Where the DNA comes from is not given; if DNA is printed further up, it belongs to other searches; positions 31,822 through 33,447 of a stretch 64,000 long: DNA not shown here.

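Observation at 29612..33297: Slam/DUF560-like outer-membrane barrel in an operon with two FecR-domain, Thr-rich secreted paralogues: candidate type 11 secretion locus with non-canonical cargo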

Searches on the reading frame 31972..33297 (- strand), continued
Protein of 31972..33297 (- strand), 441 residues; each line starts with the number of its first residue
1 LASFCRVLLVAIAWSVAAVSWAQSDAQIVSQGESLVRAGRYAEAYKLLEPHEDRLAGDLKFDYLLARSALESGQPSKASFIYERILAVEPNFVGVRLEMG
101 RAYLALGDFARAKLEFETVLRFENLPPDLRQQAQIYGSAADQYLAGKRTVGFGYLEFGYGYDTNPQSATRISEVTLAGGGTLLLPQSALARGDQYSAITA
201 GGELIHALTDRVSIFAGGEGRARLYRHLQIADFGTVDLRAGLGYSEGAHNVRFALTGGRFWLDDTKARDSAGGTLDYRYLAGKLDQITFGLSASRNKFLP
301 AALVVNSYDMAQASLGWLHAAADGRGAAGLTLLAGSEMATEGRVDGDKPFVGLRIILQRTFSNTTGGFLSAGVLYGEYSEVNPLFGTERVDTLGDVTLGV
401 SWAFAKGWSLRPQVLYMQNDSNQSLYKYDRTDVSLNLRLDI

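Call 20: search_protein_families(library=pfam, alignment_id=A1, max_evalue=0.001)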
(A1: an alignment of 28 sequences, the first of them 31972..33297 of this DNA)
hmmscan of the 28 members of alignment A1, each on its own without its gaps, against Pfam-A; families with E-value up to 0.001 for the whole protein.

A. member 1, window:31972-33297:- (441 aa): 7 families
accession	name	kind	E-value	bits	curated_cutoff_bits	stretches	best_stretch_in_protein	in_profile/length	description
PF14559.12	TPR_19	-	6.7e-13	49.2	25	2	69-122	1-54/68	Tetratricopeptide repeat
PF07719.23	TPR_2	-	7.3e-08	32.4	27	0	98-121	6-29/34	Tetratricopeptide repeat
PF13428.12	TPR_14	-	1e-07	32.3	23.5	0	63-101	5-43/44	Tetratricopeptide repeat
PF12895.13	ANAPC3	-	6e-07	30.1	27.2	1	22-79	20-76/82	Anaphase-promoting complex, cyclosome, subunit 3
PF13371.12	TPR_9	-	1.2e-05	25.7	35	1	67-123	3-57/73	Tetratricopeptide repeat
PF13174.12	TPR_6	-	5.3e-05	24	26.3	0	97-120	4-27/33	Tetratricopeptide repeat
PF13181.12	TPR_8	-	0.00028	21.2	25.7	0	97-121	5-29/34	Tetratricopeptide repeat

B. families by the number of members that match (of 28 scanned): 15 families
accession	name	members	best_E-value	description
PF14559.12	TPR_19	28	1.7e-15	Tetratricopeptide repeat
PF13428.12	TPR_14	28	8.6e-09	Tetratricopeptide repeat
PF07719.23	TPR_2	28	1.4e-08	Tetratricopeptide repeat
PF12895.13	ANAPC3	28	8.5e-08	Anaphase-promoting complex, cyclosome, subunit 3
PF13371.12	TPR_9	27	8.9e-07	Tetratricopeptide repeat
PF13432.12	TPR_16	26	1.2e-07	Tetratricopeptide repeat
PF13181.12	TPR_8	23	1.5e-05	Tetratricopeptide repeat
PF13174.12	TPR_6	17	1.9e-06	Tetratricopeptide repeat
PF13431.12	TPR_17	16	0.00011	Tetratricopeptide repeat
PF04575.19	SlipAM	14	4.7e-11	Surface lipoprotein assembly modifier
PF07721.20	TPR_4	12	1.9e-06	Tetratricopeptide repeat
PF10082.15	BBP2_2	7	1.8e-05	Putative beta-barrel porin 2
PF13505.12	OMP_b-brl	1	7.3e-06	Outer membrane protein beta-barrel domain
PF24575.1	TPR_Slam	1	0.00011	Surface lipoprotein assembly modifier, N-terminal TPR repeats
PF13424.12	TPR_12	1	0.00012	Tetratricopeptide repeat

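Call 26: predict_structure(alignment_id=A1)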
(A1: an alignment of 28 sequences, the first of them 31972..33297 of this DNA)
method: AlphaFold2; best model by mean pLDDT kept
length: 441 residues; sequences in the alignment: 28
mean_pLDDT: 83.7   pTM: 0.60
mean pLDDT of the five models: 83.7, 83.4, 81.7, 77.9, 75.1
residues with pLDDT >= 90: 178; 70-90: 191; 50-70: 65; < 50: 7
segments of 3 or more residues with pLDDT < 50: 17-20
pLDDT, mean of each block of 10 residues (from residue 1): 64 56 73 86 89 84 92 82 84 86 80 79 72 72 65 90 64 63 63 87 82 90 77 91 84 95 91 94 86 96 92 94 77 97 92 93 85 97 89 96 86 93 83 92 82
secondary structure, 60 per line:
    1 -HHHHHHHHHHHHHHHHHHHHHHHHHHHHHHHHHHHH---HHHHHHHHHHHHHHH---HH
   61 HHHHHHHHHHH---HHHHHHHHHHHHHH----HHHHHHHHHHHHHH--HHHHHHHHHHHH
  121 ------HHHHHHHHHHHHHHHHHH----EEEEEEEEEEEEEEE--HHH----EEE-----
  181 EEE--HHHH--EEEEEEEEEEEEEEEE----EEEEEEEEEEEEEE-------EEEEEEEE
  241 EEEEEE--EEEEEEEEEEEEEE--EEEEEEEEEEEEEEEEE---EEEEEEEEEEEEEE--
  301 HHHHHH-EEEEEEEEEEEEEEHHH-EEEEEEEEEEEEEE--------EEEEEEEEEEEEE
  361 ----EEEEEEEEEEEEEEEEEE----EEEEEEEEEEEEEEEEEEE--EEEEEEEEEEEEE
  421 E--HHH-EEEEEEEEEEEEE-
elements in order: H2-37 H41-55 H59-71 H75-88 H93-106 H109-120 H127-144 E149-163 E173-175 E181-183 H186-189 E192-207 E212-225 E233-246 E249-262 E265-281 E285-298 H301-306 E308-321 E326-339 E348-360 E365-382 E387-405 E408-421 E428-440

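Call 29: fold_search(model_id=the predicted structure, library=pdb)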
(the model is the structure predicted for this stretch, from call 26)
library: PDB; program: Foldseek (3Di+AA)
matches with E <= 10: 1582; with E <= 0.001: 564
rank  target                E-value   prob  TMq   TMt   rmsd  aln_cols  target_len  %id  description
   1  9b8a                  2.7e-13  1.00  0.39  0.33  17.0       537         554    8  Cryo-EM structure of E. coli cellulose synthase subunit C (released 2025-02-19)
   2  9b8h_A                5.4e-13  1.00  0.38  0.31  17.2       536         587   10  Cryo-EM structure of E. coli cellulose synthase subunit C with cellotetraose (released 2025-02-19)
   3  9h80_M                1.8e-11  1.00  0.35  0.38  11.8       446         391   12  Structure of the outer membrane exopolysaccharide transporter PelBC (released 2025-06-11)
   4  3pgs_B                5.8e-10  1.00  0.35  0.36   9.4       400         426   12  Phe3Gly mutant of EcFadL (released 2011-05-25)
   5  3pgr                  6.1e-10  1.00  0.40  0.46   7.9       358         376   11  Asp348Arg mutant of EcFadL (released 2011-05-25)
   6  3sy9_C                8.7e-10  1.00  0.31  0.36  11.7       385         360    9  Crystal structure of Pseudomonas aeruginosa OccD2 (OpdC) (released 2012-02-08)
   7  3kvn_X                1.2e-09  1.00  0.30  0.23  24.6       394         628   14  Crystal structure of the full-length autotransporter EstA from Pseudomonas aeruginosa (released 2010-01-26)
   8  3sy9_D                1.4e-09  1.00  0.31  0.37  11.9       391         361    9  Crystal structure of Pseudomonas aeruginosa OccD2 (OpdC) (released 2012-02-08)
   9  2fgq                  1.7e-09  1.00  0.37  0.47   8.6       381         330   10  High resolution X-ray structure of Omp32 in complex with malate (released 2006-01-31)
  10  4v3h_B                1.8e-09  1.00  0.41  0.55   6.1       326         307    9  Crystal structure of CymA from Klebsiella oxytoca (released 2015-06-03)
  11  2r89_A                1.8e-09  1.00  0.35  0.40   8.1       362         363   10  Crystal structure of the long-chain fatty acid transporter FadL mutant delta N3 (released 2008-09-23)
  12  3kvn_A                2.0e-09  1.00  0.28  0.22  25.6       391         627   15  Crystal structure of the full-length autotransporter EstA from Pseudomonas aeruginosa (released 2010-01-26)
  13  3dwn_A                2.1e-09  1.00  0.36  0.38   9.7       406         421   11  Crystal structure of the long-chain fatty acid transporter FadL mutant A77E/S100R (released 2008-12-16)
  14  3pgs_A                2.2e-09  1.00  0.35  0.36   9.5       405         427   12  Phe3Gly mutant of EcFadL (released 2011-05-25)
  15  6tzk                  2.8e-09  1.00  0.37  0.36  11.0       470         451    8  Bacterial cellulose synthase outermembrane channel BcsC with terminal TPR repeat (released 2019-10-23)
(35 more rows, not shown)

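Call 52: search_protein_representatives(alignment_id=A1)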
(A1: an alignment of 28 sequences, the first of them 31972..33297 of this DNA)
Query: 28 sequences, 439 profile positions. Proteins with E-value up to 0.001 (for the whole library): 4776; up to 1e-10: 2275; up to 1e-30: 808. The best 150 are listed.
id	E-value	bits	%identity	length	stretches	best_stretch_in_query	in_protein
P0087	5.8e-220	747.0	-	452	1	2-439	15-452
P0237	1.4e-138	478.8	-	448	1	14-439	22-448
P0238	2.5e-136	471.4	-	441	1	7-439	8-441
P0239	9.7e-134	462.8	-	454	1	4-439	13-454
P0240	1.7e-132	458.7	-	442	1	6-439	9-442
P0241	4.1e-131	454.2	-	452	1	7-439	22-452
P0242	1.1e-130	452.8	-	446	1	17-439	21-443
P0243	1.5e-126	439.1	-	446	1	7-439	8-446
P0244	3.6e-125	434.6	-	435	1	7-439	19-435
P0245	9.1e-125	433.3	-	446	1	16-439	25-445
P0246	5.6e-112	391.1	-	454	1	7-439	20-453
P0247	7.6e-106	370.9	-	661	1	22-439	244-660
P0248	1.5e-105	369.9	-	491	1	18-439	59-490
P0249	2.1e-105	369.5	-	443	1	15-216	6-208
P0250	4.7e-105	368.3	-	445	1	5-439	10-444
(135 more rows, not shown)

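Call 54: search_protein_families(library=pfam, alignment_id=A4, max_evalue=0.001)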
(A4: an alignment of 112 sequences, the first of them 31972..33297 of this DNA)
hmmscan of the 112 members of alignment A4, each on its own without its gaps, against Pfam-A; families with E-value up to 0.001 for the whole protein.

A. member 1, window:31972-33297:- (441 aa): 7 families
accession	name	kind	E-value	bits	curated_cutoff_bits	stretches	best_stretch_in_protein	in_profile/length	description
PF14559.12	TPR_19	-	6.7e-13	49.2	25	2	69-122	1-54/68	Tetratricopeptide repeat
PF07719.23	TPR_2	-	7.3e-08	32.4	27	0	98-121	6-29/34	Tetratricopeptide repeat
PF13428.12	TPR_14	-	1e-07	32.3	23.5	0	63-101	5-43/44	Tetratricopeptide repeat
PF12895.13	ANAPC3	-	6e-07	30.1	27.2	1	22-79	20-76/82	Anaphase-promoting complex, cyclosome, subunit 3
PF13371.12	TPR_9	-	1.2e-05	25.7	35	1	67-123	3-57/73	Tetratricopeptide repeat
PF13174.12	TPR_6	-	5.3e-05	24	26.3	0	97-120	4-27/33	Tetratricopeptide repeat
PF13181.12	TPR_8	-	0.00028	21.2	25.7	0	97-121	5-29/34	Tetratricopeptide repeat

B. families by the number of members that match (of 112 scanned): 32 families (the first 25 are shown)
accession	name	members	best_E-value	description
PF14559.12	TPR_19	112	2.5e-15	Tetratricopeptide repeat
PF13432.12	TPR_16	95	5e-12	Tetratricopeptide repeat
PF07719.23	TPR_2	88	2.9e-10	Tetratricopeptide repeat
PF13371.12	TPR_9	87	3.2e-10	Tetratricopeptide repeat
PF04575.19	SlipAM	84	1.5e-16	Surface lipoprotein assembly modifier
PF13428.12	TPR_14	68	1e-10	Tetratricopeptide repeat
PF13181.12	TPR_8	51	6.7e-07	Tetratricopeptide repeat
PF13174.12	TPR_6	37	4.7e-08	Tetratricopeptide repeat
PF00515.34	TPR_1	35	3.9e-09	Tetratricopeptide repeat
PF10082.15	BBP2_2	34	1.1e-07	Putative beta-barrel porin 2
PF12895.13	ANAPC3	33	6e-09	Anaphase-promoting complex, cyclosome, subunit 3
PF13505.12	OMP_b-brl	31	1e-08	Outer membrane protein beta-barrel domain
PF16918.11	PknG_TPR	28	3.4e-07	Protein kinase G tetratricopeptide repeat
PF13431.12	TPR_17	23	2.1e-06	Tetratricopeptide repeat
PF11059.14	DUF2860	20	2.9e-06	Protein of unknown function (DUF2860)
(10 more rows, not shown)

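Call 57: find_related_loci(query=A5, collection=genome_contigs, flank=6000)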
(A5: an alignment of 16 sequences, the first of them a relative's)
Query A5 (448 aa) in genome_contigs; peptide patterns used: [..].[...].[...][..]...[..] (x = any residue, [..] = any of these).
280 stretches matched a pattern; 259 encode a relative of the query (tblastn E <= 1e-3); the best 80 are kept; 80 distinct loci.
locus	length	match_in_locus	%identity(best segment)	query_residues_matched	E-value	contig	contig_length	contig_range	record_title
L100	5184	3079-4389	45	13-448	3e-116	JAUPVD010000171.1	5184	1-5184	MAG: Pseudomonadota bacterium isolate erpe_2018_sw_24hr_WHONDRS-SW48-000093_B_bin.29 scaffold_284886, whole genome shotg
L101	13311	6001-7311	45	13-448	6e-116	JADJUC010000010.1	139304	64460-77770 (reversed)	MAG: Candidatus Proximibacter danicus isolate Hirt_18-Q3-R61-65_BATAC.395 tig00016009-10-1403670, whole genome shotgun s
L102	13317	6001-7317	43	8-448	2e-113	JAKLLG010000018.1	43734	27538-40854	MAG: Rhodocyclaceae bacterium isolate MAG.136 MAG.136-scaffold_754, whole genome shotgun sequence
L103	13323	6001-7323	44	8-448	4e-113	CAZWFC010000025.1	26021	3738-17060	MAG TPA_asm: uncultured Rhodocyclaceae bacterium isolate SRP302447_co4_202 genome assembly, contig: NODE_4894_length_260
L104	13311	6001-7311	44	12-448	4e-112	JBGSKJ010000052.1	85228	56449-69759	MAG: Gallionella sp. isolate JTS-AC178 k141_2030090, whole genome shotgun sequence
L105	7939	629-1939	44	13-448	2e-111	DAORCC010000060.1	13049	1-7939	MAG TPA_asm: Azospira sp. isolate AMR_MDS_0916 NODE_2790_length_13049_cov_9.978375, whole genome shotgun sequence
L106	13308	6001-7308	42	8-448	1e-107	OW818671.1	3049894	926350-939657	metagenome genome assembly, chromosome: 1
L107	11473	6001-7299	44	16-448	1e-107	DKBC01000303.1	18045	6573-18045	MAG TPA_asm: Betaproteobacteria bacterium UBA6910 UBA6910_contig_14029, whole genome shotgun sequence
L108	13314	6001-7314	44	16-448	3e-105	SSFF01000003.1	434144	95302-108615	MAG: Rhodoferax sp. isolate Bin_24_1 c_000000105644, whole genome shotgun sequence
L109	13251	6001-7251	45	32-448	1e-101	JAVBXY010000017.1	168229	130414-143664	MAG: Rhodocyclaceae bacterium isolate GS19 53, whole genome shotgun sequence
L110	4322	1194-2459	43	32-448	3e-102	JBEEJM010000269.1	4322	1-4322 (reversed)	MAG: Pseudomonadota bacterium isolate cariboucreek_2019_sw_WHONDRS-S19S_0051_B_bin.8 scaffold_808839, whole genome shotg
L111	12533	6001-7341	40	3-448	1e-98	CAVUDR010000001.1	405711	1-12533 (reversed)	MAG: uncultured beta proteobacterium isolate MFD02832.bin.3.67 genome assembly, contig: contig_11241, whole genome shotg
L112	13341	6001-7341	40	3-448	9e-99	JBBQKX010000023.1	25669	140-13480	MAG: Burkholderiales bacterium isolate Co_metawrap_545 Cmw_545_k141_15439503_length_25669_cov_15.9976, whole genome shot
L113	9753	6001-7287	43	23-448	3e-98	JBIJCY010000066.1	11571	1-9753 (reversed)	MAG: Rhodocyclaceae bacterium isolate ME2006-08-22D15_3300044611_group2_bin128 Rohwer_bin2355_scaffold_6575_c1, whole ge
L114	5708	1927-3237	42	15-448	1e-97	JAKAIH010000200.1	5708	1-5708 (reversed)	MAG: Proteobacteria bacterium isolate WY3.bin19 NODE_28836_length_5708_cov_2.439706, whole genome shotgun sequence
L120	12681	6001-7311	40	15-448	5e-95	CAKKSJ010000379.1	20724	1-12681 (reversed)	Burkholderiales bacterium isolate Hainich-H52-bin064-1 genome assembly, contig: H52-bin064_1_Hain_H52_02um_R2_1553_lengt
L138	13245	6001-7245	39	34-448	4e-82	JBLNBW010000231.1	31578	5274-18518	MAG: Rhodospirillaceae bacterium isolate MAG141 PRJNA950955_bin47_renamed_230, whole genome shotgun sequence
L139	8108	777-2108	36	11-448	2e-81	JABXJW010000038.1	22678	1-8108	MAG: Desulfobacterales bacterium isolate CR_Bin_276 NODE_50_length_22678_cov_8.739525, whole genome shotgun sequence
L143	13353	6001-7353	37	5-448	3e-80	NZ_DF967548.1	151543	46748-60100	Sulfuricella sp. T08, whole genome shotgun sequence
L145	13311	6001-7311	38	17-448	2e-79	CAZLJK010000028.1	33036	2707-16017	MAG TPA_asm: uncultured Sulfuricella sp. isolate SRP062349_co5_237 genome assembly, contig: NODE_320_length_33036_cov_57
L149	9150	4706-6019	39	17-448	9e-78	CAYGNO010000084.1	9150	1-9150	MAG TPA_asm: uncultured Sulfuricella sp. isolate ERP113451_co7_46 genome assembly, contig: NODE_6200_length_9150_cov_24.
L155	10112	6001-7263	36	38-448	2e-77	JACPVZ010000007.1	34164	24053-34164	MAG: Nitrosomonadales bacterium isolate NC_groundwater_798_Pr6_B-0.1um_59_10 kurt_kritikos_18_scaffold_106983, whole gen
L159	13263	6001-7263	37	37-448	1e-76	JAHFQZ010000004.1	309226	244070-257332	MAG: Nitrosomonadales bacterium isolate nzgw562 NODE_12_length_309227_cov_14.386981, whole genome shotgun sequence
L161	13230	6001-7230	36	40-448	3e-76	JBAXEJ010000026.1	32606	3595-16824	MAG: Gallionellaceae bacterium isolate ELA242 MAG242_26, whole genome shotgun sequence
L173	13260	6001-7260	38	33-448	5e-74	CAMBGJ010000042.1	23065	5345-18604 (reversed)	MAG: Bordetella parapertussis isolate TH-11nov19-54 genome assembly, contig: TH-11nov19-C5433, whole genome shotgun sequ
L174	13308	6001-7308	35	15-448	2e-73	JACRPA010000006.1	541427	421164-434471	MAG: Rhodocyclales bacterium isolate NC_groundwater_1975_Pr3_S-0.2um_66_25 scaffold_50999, whole genome shotgun sequence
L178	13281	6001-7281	36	19-448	8e-73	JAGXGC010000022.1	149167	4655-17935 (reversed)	MAG: Sideroxydans sp. isolate LH_M3 k141_1087861, whole genome shotgun sequence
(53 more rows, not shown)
